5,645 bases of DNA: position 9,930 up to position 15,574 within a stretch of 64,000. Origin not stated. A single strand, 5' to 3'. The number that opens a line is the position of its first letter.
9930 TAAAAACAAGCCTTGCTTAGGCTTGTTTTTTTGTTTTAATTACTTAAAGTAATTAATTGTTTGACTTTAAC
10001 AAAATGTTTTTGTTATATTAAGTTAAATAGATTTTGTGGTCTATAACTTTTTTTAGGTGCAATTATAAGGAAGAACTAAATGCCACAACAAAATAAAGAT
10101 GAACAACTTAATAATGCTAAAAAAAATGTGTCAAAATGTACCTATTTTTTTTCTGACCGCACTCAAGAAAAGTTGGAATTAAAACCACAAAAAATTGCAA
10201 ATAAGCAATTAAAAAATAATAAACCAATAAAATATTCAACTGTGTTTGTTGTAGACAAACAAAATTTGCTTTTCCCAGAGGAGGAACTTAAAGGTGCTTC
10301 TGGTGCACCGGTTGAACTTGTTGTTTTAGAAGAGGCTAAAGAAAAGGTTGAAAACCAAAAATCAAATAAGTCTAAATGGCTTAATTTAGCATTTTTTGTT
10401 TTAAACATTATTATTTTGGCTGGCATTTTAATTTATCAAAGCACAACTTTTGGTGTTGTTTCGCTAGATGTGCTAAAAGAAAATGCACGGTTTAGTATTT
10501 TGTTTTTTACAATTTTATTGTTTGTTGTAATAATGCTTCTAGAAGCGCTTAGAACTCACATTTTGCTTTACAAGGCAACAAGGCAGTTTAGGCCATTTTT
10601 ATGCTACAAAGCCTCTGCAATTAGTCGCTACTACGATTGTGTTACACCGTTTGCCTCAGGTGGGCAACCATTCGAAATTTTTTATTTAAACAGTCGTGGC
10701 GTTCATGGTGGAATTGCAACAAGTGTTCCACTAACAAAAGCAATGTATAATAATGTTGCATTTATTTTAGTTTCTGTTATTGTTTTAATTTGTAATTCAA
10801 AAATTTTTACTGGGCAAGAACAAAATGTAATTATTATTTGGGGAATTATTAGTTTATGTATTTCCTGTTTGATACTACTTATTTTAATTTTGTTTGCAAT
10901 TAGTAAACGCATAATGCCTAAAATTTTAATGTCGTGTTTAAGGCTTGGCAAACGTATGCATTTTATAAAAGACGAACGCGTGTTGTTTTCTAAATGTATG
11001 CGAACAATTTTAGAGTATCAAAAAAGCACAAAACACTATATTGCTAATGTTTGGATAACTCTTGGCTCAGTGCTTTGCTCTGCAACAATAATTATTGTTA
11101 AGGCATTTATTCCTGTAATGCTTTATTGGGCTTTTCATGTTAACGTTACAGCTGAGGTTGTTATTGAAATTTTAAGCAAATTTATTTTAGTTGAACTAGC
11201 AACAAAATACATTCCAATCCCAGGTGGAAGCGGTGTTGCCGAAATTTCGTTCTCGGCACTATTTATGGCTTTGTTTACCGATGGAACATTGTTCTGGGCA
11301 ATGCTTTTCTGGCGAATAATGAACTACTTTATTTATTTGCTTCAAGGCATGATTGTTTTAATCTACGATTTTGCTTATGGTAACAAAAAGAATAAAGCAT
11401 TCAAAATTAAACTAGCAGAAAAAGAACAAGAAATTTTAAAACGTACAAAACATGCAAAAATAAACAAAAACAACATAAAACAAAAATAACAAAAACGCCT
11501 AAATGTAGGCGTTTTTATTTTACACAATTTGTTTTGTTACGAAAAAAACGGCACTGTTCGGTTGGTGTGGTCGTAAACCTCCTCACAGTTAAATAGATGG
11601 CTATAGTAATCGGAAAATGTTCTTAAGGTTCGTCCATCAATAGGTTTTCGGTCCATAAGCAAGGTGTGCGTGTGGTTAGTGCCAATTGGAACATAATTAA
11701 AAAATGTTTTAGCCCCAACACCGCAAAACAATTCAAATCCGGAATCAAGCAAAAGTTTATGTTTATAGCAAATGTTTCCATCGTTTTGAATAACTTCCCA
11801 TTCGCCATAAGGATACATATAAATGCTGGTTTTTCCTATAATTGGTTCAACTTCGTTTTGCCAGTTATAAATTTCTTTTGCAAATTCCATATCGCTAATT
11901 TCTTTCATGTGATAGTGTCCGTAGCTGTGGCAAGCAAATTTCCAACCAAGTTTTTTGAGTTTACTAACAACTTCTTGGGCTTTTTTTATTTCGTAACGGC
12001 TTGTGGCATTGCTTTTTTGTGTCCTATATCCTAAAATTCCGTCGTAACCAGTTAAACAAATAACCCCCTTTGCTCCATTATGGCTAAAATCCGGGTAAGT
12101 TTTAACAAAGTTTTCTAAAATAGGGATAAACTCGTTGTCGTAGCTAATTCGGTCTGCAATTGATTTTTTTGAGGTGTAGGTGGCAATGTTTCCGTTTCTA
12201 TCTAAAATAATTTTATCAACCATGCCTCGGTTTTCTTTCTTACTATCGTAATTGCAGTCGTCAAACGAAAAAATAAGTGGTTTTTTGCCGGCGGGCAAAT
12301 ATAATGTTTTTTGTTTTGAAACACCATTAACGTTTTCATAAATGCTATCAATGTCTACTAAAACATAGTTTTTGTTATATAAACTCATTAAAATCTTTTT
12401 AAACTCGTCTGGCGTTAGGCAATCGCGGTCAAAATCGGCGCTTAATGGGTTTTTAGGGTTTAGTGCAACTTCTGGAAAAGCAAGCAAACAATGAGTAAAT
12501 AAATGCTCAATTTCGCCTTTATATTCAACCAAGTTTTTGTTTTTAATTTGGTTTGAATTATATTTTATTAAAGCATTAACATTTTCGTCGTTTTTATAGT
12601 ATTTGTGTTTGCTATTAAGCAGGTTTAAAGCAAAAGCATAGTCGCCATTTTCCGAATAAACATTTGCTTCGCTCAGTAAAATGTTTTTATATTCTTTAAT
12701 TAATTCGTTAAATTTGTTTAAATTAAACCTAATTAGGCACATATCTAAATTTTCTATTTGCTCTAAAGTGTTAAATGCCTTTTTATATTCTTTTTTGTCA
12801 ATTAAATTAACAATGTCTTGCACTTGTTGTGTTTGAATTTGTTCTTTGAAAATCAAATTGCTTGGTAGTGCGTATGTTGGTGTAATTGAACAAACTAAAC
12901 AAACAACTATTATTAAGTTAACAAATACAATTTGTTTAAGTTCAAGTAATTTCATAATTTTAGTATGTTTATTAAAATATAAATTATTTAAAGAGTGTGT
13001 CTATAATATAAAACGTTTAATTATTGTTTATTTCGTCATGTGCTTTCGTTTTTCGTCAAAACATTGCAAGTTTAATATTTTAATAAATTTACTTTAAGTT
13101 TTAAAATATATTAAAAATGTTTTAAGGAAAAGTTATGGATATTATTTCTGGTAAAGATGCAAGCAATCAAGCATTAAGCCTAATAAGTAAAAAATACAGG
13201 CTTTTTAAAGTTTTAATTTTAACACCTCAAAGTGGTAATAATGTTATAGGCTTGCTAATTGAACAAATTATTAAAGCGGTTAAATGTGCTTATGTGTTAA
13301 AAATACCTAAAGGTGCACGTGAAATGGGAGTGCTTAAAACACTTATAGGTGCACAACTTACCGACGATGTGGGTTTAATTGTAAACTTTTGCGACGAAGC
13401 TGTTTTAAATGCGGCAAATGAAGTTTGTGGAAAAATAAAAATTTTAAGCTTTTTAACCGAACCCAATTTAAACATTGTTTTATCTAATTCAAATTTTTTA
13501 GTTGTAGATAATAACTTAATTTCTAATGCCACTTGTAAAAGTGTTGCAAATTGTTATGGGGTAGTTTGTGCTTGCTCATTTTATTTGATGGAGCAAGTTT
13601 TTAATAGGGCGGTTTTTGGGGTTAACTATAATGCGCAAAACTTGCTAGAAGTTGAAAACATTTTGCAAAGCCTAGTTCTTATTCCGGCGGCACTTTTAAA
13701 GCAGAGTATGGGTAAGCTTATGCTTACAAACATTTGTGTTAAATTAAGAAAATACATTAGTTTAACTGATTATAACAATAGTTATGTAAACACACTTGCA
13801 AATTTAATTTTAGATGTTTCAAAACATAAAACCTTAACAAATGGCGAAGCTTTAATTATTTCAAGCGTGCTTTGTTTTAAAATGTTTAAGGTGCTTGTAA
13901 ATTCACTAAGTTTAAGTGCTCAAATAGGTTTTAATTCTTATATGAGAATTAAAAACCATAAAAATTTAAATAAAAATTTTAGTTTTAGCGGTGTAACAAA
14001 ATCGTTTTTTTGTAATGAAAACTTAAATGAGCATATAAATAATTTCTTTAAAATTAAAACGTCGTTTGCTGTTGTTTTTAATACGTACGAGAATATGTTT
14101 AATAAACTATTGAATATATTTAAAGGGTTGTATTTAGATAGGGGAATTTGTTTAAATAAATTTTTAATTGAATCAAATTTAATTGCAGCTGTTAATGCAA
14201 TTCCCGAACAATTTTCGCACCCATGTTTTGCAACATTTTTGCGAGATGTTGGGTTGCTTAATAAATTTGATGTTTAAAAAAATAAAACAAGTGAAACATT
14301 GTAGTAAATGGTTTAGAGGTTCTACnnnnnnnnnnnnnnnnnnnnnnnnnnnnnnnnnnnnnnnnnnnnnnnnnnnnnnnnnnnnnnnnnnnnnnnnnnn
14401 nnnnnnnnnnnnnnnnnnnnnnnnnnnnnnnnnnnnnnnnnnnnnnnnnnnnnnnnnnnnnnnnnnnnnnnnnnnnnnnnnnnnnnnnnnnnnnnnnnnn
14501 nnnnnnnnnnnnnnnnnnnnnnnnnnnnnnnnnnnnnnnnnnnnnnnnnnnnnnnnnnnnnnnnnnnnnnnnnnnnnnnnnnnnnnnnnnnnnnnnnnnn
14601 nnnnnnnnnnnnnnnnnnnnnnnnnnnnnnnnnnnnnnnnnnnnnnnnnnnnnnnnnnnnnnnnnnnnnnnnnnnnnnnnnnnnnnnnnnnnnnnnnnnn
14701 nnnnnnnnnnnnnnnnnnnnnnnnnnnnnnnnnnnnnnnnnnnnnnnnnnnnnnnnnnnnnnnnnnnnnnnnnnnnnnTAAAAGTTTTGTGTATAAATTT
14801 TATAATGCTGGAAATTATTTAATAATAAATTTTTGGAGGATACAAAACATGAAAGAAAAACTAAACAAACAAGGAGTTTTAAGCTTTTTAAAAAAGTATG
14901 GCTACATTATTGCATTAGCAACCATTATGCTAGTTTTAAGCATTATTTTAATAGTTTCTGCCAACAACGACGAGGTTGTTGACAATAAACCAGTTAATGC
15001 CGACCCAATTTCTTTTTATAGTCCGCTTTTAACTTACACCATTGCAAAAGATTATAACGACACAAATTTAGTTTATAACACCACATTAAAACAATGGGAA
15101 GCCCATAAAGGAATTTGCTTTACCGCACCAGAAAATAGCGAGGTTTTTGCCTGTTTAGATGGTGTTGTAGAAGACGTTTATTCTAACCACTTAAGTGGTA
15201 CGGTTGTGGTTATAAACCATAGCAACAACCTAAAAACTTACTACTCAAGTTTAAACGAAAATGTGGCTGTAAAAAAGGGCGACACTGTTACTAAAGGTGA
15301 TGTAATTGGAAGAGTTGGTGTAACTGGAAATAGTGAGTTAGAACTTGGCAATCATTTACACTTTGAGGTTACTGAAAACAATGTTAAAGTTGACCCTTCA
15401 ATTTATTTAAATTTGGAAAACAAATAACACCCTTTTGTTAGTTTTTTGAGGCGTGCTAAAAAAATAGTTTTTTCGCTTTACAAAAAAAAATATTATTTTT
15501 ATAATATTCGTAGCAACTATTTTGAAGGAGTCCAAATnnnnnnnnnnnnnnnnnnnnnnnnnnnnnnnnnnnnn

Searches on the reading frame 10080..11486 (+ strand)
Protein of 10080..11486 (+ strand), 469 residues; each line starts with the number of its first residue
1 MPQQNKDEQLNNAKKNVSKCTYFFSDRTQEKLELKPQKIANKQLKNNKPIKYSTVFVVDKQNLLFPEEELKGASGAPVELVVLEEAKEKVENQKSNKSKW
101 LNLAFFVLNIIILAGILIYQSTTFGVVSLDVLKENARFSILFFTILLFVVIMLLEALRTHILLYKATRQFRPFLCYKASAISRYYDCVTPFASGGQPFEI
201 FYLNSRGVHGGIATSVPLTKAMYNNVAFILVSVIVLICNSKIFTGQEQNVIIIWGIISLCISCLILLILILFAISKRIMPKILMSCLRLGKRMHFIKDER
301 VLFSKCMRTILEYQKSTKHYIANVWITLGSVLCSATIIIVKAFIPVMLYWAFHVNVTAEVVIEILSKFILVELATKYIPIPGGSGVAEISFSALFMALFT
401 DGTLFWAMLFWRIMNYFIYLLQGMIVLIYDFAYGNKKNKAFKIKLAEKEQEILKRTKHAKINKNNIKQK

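Call 8: search_protein_families(library=pfam, proteins=[window:10080-11486:+])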
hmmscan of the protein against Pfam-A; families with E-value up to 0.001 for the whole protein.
window:10080-11486:+ (469 aa): 1 family
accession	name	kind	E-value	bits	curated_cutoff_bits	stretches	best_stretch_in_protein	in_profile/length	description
PF03706.18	LPG_synthase_TM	-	1.9e-31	110.1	33.4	1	107-422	2-301/302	Lysylphosphatidylglycerol synthase TM region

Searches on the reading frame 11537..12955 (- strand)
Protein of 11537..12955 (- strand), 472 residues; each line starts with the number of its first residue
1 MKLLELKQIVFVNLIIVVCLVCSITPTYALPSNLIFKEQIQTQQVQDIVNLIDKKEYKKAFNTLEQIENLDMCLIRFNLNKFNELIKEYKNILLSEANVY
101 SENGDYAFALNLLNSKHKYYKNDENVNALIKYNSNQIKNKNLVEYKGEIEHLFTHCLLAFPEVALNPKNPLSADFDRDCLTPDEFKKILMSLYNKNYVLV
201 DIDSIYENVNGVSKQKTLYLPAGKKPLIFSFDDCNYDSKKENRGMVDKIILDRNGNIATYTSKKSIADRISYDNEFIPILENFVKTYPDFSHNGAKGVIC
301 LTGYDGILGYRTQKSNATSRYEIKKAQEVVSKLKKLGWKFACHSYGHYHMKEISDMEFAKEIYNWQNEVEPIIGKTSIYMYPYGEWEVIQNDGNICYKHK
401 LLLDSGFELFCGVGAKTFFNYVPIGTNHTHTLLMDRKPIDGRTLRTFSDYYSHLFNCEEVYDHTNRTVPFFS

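Call 8: search_protein_families(library=pfam, proteins=[window:11537-12955:-])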
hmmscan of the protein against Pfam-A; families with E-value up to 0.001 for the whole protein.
window:11537-12955:- (472 aa): 1 family
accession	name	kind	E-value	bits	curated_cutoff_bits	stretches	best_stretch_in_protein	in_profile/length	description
PF01522.26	Polysacc_deac_1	-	1.8e-07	31.6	23.1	1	322-387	43-109/124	Polysaccharide deacetylase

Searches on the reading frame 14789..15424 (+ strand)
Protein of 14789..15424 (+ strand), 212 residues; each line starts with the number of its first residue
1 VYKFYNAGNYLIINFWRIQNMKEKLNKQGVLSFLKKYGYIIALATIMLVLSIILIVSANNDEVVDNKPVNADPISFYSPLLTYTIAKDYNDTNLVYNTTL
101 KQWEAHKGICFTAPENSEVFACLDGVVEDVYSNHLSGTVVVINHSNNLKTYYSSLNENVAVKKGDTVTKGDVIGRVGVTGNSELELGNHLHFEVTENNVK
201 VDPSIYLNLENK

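Call 8: search_protein_families(library=pfam, proteins=[window:14789-15424:+])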
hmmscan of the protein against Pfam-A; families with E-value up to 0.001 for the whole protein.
window:14789-15424:+ (212 aa): 1 family
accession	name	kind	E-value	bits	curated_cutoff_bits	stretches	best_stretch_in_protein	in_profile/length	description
PF01551.29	Peptidase_M23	-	5e-26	91.2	28.7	1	105-203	2-96/96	Peptidase family M23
